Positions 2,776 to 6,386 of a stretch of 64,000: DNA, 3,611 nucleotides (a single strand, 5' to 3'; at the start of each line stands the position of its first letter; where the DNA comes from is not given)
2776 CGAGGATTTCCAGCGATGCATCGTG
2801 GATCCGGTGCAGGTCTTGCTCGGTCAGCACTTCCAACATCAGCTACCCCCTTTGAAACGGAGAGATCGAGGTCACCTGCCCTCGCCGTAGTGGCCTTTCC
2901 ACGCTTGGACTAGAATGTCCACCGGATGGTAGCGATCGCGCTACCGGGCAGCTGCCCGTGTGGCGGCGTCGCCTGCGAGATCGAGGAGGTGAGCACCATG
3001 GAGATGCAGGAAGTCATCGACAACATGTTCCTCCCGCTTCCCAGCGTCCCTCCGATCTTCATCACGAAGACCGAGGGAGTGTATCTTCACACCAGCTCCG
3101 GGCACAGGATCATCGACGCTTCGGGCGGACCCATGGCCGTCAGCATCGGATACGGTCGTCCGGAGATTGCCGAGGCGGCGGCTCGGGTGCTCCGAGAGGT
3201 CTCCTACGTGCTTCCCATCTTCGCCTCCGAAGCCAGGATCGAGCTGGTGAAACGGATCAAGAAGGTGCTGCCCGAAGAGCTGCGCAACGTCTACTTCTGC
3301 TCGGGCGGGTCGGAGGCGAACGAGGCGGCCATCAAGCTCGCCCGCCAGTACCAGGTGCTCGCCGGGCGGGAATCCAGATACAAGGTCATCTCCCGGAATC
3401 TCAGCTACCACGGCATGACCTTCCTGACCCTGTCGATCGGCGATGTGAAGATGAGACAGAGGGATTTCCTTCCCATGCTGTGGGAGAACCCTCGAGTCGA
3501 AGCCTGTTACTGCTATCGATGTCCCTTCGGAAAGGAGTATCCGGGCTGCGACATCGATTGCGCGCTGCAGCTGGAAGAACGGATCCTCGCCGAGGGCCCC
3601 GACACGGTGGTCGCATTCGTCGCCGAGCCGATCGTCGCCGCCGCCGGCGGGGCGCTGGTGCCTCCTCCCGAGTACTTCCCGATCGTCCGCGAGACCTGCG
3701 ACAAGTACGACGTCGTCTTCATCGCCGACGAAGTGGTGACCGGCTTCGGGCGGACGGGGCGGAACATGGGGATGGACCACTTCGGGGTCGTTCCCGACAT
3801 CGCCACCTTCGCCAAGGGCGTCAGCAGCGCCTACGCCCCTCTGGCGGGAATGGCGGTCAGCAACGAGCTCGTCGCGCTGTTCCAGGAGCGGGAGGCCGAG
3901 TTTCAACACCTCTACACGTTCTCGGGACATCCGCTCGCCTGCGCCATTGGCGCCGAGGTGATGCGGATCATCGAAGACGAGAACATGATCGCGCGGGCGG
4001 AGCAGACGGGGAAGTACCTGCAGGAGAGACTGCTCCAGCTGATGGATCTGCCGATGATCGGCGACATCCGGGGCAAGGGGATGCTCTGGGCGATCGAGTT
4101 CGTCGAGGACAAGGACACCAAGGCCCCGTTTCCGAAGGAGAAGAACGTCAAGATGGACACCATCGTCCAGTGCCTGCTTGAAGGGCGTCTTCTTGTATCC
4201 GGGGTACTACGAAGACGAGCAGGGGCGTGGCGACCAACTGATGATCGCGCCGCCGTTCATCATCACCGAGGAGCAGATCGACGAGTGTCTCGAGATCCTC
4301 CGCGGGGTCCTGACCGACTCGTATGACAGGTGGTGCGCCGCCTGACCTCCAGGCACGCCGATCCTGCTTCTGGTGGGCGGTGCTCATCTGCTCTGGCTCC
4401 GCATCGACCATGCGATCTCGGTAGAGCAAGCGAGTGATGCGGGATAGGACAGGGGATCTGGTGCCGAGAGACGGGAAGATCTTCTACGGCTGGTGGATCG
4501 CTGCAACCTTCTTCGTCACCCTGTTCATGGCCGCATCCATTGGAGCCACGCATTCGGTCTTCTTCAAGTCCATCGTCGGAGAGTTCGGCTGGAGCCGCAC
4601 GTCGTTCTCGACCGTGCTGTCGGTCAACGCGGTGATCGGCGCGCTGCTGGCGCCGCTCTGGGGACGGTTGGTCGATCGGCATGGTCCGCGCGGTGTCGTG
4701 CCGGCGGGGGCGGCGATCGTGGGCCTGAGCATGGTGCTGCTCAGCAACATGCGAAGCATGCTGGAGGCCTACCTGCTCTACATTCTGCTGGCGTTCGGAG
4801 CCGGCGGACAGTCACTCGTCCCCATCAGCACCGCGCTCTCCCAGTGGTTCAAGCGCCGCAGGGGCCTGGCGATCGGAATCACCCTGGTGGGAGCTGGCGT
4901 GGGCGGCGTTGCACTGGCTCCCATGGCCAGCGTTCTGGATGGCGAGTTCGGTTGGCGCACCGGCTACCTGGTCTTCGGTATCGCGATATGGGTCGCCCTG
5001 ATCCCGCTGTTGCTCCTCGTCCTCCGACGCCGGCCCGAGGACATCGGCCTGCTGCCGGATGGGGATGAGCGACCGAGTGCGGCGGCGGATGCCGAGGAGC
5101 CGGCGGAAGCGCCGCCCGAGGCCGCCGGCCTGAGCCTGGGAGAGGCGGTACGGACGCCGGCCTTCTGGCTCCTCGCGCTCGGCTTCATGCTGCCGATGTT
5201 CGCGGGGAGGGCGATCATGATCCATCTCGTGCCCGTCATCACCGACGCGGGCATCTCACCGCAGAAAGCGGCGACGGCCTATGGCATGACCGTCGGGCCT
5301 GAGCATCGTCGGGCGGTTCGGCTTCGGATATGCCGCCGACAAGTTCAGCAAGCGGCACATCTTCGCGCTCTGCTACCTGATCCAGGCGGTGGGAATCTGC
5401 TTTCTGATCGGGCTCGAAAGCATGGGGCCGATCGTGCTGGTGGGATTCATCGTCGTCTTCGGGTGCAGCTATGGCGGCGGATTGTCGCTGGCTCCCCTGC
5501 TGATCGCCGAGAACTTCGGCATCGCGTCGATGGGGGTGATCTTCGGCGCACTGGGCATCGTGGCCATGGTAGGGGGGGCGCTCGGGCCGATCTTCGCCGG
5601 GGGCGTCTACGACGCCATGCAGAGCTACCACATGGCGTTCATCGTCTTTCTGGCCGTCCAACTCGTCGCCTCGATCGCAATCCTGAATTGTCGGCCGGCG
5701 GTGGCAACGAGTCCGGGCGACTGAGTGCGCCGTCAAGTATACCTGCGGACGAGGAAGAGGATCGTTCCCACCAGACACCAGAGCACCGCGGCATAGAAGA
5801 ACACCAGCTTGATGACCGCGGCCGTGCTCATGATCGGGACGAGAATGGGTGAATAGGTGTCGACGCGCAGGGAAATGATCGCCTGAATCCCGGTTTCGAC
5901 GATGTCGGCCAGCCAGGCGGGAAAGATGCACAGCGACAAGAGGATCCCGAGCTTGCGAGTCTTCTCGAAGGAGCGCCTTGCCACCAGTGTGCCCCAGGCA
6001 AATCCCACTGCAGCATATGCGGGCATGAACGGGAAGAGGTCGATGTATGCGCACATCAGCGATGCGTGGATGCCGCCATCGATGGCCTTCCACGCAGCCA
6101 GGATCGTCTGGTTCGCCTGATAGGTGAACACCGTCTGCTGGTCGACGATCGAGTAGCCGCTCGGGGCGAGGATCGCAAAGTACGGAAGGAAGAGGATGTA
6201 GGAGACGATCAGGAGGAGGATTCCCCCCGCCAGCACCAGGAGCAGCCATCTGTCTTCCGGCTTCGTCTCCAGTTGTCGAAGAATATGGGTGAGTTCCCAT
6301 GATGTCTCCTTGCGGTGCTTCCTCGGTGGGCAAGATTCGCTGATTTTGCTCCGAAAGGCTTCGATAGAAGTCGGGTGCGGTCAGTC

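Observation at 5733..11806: Compact arn-like lipid-linked pentose glycosylation locus lacking the amination branch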

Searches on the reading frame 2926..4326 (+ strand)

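Call 5: search_protein_families(library=pfam, proteins=[window:2926-4326:+], max_evalue=0.01)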
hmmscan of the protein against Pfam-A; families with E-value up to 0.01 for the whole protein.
window:2926-4326:+ (466 aa): 1 family
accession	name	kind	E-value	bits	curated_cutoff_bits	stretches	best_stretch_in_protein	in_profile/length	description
PF00202.27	Aminotran_3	-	3.1e-82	276.9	30.5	1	43-400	10-358/403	Aminotransferase class-III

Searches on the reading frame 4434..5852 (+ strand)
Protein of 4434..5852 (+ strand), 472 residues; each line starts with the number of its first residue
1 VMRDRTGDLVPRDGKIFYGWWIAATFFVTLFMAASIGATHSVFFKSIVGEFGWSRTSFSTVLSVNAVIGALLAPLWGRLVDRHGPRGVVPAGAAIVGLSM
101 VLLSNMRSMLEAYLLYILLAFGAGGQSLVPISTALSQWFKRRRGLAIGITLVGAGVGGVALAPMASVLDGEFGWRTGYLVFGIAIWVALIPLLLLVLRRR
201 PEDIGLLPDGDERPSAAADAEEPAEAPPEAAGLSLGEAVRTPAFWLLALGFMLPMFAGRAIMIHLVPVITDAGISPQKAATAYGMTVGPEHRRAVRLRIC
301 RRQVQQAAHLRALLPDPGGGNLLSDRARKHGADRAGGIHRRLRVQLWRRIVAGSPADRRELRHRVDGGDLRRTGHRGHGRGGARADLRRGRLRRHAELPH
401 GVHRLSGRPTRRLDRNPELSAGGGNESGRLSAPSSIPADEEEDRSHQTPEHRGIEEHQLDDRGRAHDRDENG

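Call 5: search_protein_families(library=pfam, proteins=[window:4434-5852:+], max_evalue=0.01)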
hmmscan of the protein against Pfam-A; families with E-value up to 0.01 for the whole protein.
window:4434-5852:+ (472 aa): 1 family
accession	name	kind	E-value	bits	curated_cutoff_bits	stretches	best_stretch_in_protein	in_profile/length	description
PF07690.21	MFS_1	-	2e-29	103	33.4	1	27-285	2-246/347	Major Facilitator Superfamily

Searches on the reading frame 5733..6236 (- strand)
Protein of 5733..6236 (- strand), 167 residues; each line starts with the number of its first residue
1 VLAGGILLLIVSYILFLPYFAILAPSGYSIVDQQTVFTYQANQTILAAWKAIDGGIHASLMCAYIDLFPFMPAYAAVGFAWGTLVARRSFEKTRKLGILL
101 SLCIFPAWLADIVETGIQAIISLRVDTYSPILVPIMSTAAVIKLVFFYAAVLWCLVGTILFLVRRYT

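Call 5: search_protein_families(library=pfam, proteins=[window:5733-6236:-], max_evalue=0.01)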
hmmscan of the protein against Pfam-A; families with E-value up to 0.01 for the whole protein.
window:5733-6236:- (167 aa): 0 families

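Call 15: search_protein_families(library=ncbifam, proteins=[window:5733-6236:-], max_evalue=0.01)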
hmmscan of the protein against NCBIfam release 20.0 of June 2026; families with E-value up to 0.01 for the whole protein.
window:5733-6236:- (167 aa): 0 families

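Call 93: search_protein_representatives(protein=window:5733-6236:-)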
Query: 167 residues. Proteins with E-value up to 0.001 (for the whole library): 15; up to 1e-10: 4; up to 1e-30: 2. The best 15 are listed.
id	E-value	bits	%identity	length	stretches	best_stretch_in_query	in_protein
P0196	1.6e-78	278.8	79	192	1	2-165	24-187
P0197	4.4e-35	137.6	44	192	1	4-163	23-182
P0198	4.6e-28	114.7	78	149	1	92-167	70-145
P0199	1.2e-25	106.8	88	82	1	1-60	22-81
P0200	3.0e-10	56.8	69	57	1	124-165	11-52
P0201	1.6e-06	44.7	30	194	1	6-152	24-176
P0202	2.9e-06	43.9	28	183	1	8-164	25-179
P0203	1.2e-05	41.8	37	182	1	7-162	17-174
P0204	4.9e-05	39.8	37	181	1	6-158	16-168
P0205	7.5e-05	39.3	31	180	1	10-159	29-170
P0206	2.4e-04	37.6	31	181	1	2-160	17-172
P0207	2.8e-04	37.4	25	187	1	7-164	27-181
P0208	4.9e-04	36.6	26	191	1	7-146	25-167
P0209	5.8e-04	36.4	31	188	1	24-165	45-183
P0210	9.2e-04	35.7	31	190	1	3-155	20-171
